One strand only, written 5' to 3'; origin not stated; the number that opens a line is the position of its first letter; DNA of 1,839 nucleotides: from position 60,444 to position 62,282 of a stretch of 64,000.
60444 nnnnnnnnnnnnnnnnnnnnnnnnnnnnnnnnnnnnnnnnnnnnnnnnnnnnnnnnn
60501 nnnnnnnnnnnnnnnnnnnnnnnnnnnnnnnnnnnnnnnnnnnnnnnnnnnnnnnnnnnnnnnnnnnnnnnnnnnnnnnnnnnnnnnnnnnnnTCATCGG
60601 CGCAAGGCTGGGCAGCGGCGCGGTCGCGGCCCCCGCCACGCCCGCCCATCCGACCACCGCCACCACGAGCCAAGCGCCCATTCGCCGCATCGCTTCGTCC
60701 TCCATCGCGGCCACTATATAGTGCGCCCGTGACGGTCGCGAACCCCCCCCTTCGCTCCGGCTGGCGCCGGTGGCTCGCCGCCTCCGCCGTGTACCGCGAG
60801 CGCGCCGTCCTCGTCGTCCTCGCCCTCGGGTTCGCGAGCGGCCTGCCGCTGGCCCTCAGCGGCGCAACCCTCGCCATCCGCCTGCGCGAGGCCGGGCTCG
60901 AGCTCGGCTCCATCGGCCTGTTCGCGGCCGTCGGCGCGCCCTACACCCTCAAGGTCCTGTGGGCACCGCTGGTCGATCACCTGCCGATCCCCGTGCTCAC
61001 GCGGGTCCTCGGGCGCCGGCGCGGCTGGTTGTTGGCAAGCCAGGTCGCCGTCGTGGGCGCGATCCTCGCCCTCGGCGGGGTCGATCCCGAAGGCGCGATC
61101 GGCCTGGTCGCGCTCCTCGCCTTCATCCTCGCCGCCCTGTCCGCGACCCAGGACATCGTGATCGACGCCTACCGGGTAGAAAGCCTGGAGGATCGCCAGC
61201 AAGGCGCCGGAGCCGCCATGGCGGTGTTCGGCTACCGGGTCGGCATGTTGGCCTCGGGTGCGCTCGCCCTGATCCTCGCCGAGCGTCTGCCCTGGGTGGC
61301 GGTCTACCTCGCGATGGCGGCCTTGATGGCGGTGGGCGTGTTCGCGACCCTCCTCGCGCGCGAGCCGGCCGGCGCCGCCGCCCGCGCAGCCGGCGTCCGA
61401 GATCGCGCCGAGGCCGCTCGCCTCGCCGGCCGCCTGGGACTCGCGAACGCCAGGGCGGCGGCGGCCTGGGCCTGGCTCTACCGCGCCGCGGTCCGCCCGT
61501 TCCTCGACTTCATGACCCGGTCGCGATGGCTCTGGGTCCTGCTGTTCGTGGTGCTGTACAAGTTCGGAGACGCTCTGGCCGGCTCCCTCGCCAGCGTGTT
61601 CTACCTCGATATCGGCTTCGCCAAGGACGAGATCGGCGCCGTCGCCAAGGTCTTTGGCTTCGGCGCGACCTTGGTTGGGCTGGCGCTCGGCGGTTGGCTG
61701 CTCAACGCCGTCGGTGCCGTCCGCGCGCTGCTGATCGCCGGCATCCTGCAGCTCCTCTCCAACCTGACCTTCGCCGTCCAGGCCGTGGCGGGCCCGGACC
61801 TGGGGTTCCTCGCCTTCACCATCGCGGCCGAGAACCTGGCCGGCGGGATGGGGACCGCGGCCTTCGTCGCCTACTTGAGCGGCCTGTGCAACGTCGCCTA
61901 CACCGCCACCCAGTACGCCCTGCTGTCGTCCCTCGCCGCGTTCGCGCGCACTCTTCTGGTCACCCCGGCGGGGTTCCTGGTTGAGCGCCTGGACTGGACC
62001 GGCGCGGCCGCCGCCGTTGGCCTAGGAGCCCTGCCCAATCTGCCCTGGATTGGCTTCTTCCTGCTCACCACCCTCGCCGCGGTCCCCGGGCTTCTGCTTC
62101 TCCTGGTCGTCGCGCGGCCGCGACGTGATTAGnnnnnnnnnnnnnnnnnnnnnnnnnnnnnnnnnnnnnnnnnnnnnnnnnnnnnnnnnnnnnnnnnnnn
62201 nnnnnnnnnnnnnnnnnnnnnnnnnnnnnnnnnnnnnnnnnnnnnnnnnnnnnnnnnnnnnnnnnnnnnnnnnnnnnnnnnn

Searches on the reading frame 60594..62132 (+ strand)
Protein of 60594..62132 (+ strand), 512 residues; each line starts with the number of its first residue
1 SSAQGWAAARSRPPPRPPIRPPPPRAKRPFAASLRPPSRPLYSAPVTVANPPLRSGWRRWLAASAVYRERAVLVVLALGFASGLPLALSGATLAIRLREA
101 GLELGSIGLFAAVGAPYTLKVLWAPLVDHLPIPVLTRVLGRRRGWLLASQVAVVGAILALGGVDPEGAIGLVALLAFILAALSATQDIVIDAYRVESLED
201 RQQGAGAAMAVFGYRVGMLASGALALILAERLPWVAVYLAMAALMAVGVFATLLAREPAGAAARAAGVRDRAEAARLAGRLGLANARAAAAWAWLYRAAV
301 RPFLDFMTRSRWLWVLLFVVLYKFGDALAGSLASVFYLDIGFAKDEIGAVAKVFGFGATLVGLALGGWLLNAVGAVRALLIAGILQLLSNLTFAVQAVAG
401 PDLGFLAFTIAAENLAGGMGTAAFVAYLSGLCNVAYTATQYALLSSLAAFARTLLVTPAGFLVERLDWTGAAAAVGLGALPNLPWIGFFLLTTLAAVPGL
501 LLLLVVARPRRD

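Call 19: search_protein_families(library=ncbifam, proteins=[window:60594-62132:+], max_evalue=0.00001)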
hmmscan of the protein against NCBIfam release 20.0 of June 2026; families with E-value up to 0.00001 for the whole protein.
window:60594-62132:+ (512 aa): 4 families
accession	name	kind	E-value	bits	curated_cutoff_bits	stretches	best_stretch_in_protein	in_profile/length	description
TIGR00901.2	2A0125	subfamily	5.8e-144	479.8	350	1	67-505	1-416/417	AmpG family muropeptide MFS transporter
NF008867.0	PRK11902.1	equivalog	3.1e-101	339.4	656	2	63-264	6-204/419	muropeptide transporter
NF008238.0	PRK11010.1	equivalog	1.6e-94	317.5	756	2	66-265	8-204/492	muropeptide MFS transporter AmpG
TIGR02718.1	sider_RhtX_FptX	subfamily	9.1e-27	94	356.15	1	71-298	2-222/390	RhtX/FptX family siderophore transporter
